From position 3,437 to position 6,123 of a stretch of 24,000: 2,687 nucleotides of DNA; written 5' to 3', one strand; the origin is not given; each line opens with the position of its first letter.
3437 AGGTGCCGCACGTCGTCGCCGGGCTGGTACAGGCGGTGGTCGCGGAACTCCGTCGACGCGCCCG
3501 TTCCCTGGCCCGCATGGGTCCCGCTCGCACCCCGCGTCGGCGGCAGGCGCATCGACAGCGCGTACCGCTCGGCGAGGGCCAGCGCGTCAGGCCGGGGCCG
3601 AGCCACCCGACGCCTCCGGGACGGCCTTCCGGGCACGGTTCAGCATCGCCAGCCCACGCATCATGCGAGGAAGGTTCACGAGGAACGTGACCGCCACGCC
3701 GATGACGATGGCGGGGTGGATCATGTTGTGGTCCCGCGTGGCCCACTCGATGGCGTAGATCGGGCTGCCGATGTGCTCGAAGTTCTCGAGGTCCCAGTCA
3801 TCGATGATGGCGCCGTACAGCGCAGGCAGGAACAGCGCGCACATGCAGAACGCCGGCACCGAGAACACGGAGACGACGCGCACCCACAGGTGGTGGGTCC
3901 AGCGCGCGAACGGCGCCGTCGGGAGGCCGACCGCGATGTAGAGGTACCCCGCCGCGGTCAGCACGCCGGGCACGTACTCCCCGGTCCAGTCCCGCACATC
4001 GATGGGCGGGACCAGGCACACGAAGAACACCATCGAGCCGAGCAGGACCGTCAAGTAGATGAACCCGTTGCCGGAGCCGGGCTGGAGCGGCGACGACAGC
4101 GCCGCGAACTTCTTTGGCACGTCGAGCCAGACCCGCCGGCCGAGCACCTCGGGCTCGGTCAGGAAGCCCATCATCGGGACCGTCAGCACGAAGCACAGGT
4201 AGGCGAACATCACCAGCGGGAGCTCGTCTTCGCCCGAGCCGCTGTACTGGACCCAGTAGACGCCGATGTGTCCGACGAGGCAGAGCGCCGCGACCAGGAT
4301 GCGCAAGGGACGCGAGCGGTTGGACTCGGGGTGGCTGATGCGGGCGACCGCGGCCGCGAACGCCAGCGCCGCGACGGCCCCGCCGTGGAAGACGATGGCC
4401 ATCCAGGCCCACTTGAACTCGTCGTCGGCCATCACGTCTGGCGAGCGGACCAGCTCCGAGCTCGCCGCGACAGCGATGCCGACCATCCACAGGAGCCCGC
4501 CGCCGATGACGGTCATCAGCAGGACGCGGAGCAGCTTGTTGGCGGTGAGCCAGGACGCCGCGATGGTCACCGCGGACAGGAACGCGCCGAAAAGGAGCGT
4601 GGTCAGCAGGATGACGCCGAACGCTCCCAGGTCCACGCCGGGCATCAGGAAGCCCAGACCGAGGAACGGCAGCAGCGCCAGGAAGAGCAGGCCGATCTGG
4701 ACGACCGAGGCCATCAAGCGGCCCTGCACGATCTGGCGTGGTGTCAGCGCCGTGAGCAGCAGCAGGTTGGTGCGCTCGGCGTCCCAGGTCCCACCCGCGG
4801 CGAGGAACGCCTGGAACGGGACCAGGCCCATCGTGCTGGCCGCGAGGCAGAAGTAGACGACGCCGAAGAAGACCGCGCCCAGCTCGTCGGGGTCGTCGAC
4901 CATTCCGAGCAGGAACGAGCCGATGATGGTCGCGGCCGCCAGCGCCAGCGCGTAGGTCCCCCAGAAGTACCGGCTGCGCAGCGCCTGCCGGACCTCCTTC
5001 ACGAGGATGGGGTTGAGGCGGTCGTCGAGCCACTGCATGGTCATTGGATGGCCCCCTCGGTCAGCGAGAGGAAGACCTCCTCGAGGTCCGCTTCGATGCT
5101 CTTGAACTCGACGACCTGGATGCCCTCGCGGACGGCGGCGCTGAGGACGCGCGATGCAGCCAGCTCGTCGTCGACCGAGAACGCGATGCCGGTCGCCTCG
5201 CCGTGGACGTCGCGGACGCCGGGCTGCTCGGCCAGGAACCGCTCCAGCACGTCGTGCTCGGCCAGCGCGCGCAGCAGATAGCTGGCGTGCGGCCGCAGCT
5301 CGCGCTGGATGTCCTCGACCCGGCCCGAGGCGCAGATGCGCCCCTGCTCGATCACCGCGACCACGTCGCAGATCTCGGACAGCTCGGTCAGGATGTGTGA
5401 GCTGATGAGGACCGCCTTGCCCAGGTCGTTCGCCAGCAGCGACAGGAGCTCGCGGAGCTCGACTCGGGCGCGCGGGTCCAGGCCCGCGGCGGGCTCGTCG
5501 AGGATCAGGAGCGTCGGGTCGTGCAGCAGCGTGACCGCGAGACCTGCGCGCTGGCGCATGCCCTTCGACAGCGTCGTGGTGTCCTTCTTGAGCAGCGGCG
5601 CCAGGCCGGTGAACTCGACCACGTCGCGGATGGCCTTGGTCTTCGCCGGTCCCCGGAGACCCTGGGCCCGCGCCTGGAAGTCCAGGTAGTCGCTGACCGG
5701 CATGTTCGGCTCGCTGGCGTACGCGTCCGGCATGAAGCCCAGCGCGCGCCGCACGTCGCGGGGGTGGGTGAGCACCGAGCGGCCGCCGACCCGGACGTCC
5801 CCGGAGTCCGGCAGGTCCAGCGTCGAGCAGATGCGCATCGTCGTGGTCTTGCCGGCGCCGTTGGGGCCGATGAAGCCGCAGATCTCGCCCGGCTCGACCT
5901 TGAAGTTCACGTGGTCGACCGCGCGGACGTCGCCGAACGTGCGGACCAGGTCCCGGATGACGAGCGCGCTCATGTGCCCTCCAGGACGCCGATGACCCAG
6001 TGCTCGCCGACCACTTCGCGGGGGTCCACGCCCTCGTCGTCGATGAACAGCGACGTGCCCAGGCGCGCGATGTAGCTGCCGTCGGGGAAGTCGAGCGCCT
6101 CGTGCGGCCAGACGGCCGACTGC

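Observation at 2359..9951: Seven-gene stop/start-overlapped cassette joining MoxR AAA+ and DUF58(vWA) to an ABC-2 exporter and three unassignable membrane proteins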

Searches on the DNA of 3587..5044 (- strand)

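Call 73: search_rna_families(sources=[L020, L015, L023, L046, L025, L050, L006, L003], threshold=gathering)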
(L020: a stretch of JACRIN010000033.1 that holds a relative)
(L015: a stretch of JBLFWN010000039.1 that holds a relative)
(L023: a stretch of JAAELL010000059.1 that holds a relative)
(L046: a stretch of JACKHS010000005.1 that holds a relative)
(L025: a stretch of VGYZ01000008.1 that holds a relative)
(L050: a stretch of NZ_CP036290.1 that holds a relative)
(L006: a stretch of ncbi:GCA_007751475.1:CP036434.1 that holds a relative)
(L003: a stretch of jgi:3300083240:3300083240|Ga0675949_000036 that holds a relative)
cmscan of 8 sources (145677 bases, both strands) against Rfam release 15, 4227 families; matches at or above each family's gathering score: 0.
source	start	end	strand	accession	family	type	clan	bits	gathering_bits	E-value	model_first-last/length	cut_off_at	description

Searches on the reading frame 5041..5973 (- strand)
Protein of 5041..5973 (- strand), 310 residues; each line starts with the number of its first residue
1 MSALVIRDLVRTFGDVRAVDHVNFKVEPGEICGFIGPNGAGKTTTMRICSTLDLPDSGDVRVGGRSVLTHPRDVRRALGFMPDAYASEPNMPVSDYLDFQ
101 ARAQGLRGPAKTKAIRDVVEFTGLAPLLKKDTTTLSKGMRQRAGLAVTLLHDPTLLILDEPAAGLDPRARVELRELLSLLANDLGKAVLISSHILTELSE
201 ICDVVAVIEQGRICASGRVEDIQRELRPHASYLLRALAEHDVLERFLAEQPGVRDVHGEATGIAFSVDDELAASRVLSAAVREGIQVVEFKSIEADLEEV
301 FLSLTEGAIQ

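Call 4: search_protein_families(library=pfam, max_evalue=0.1, proteins=[window:5041-5973:-])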
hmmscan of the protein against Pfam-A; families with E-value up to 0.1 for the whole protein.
window:5041-5973:- (310 aa): 6 families
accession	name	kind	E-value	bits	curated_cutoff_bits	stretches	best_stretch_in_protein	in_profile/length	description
PF00005.33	ABC_tran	-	3.6e-25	89.6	25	1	20-162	2-136/137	ABC transporter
PF13304.12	AAA_21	-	2.1e-13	51.5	27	1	134-196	237-301/304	AAA domain, putative AbiEii toxin, Type IV TA system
PF13732.12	DrrA1-3_C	-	2.1e-08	35.2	27.4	1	217-304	1-80/81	ATP-binding protein DrrA1-3-like, C-terminal domain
PF13175.12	AAA_15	-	0.016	15.3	32.1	0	27-48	24-42/374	AAA ATPase domain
PF02742.21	Fe_dep_repr_C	-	0.034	14.6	27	1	234-272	9-49/70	Iron dependent repressor, metal binding and dimerisation domain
PF13604.12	AAA_30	-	0.07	13.3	27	0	30-49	19-38/191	AAA domain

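Call 5: search_protein_families(library=ncbifam, max_evalue=0.1, proteins=[window:5041-5973:-])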
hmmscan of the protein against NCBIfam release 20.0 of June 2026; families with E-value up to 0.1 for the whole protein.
window:5041-5973:- (310 aa): 194 families (the best 25 are shown)
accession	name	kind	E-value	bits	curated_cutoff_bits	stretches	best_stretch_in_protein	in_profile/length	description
TIGR03522.1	GldA_ABC_ATP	equivalog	1.4e-69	234.9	402.6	1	4-305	3-301/301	gliding motility-associated ABC transporter ATP-binding subunit GldA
TIGR01188.1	drrA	subfamily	4.5e-63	213.3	312.45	1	12-305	2-301/302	daunorubicin resistance ABC transporter, ATP-binding protein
NF033858.1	ABC2_perm_RbbA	equivalog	7e-50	169.8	1050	1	3-226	266-488/909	ribosome-associated ATPase/putative transporter RbbA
NF010060.0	PRK13537.1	equivalog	1.7e-45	155.3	521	1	4-306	16-309/314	nodulation factor ABC transporter ATP-binding protein NodI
TIGR03864.1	PQQ_ABC_ATP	hypoth_equivalog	9.9e-44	149.5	302.25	1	3-226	1-223/236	ABC transporter, ATP-binding subunit, PQQ-dependent alcohol dehydrogenase system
TIGR03740.1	galliderm_ABC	subfamily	1.3e-42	146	309.75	1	4-220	1-209/223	lantibiotic protection ABC transporter ATP-binding subunit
NF010059.0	PRK13536.1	equivalog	2.3e-40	138.4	549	1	3-226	43-265/342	nodulation factor ABC transporter ATP-binding protein NodI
TIGR03265.1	PhnT2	equivalog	1.9e-38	132.6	457.7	1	3-243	4-241/353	putative 2-aminoethylphosphonate ABC transporter ATP-binding protein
TIGR01288.1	nodI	equivalog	4.7e-38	130.9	424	1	8-222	9-222/303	nodulation factor ABC transporter ATP-binding protein NodI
TIGR00968.1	3a0106s01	subfamily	1.2e-37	129.7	342.75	1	5-239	2-233/237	sulfate ABC transporter ATP-binding protein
TIGR04406.1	LPS_export_lptB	equivalog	1.9e-35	122.3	240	1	4-233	2-233/239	LPS export ABC transporter ATP-binding protein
NF040933.2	ABC_arch_GlcV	equivalog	8.4e-35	120.3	450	1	7-243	6-248/357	glucose ABC transporter ATP-binding protein GlcV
NF007253.0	PRK09700.1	equivalog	1.2e-32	113.2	772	3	130-215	405-489/510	D-allose ABC transporter ATP-binding protein AlsA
TIGR04521.1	ECF_ATPase_2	equivalog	1.9e-32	112.5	330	1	16-226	18-236/279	energy-coupling factor transporter ATPase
TIGR03411.1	urea_trans_UrtD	equivalog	3.3e-32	112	304.1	1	3-233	2-240/242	urea ABC transporter ATP-binding protein UrtD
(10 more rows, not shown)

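Call 44: search_protein_families(library=padloc, max_evalue=0.001, proteins=[window:5041-5973:-])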
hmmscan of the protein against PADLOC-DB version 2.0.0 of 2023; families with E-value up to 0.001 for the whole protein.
window:5041-5973:- (310 aa): 8 families
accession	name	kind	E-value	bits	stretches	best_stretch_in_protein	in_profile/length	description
PDLC04135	mad3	-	2.5e-27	94.4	2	126-211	255-340/374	mads_3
PDLC02980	AriA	-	6e-12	44.1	1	135-194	238-299/304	-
PDLC04140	mad8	-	4.1e-09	34.4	1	19-197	17-236/314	mads_8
PDLC04175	HEC-01A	-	6.6e-06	23.4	0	134-207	248-323/363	-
PDLC02914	ATPase-Toprim_I-B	-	2.3e-05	21.8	0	153-196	203-246/443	-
PDLC04239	PDC-M01A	-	0.00012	18.7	0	149-193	407-451/552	-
PDLC03878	NsnB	-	0.00042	18.2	0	149-193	233-276/345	-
PDLC04214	HEC-02A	-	0.00091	16.6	0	148-193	233-277/338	-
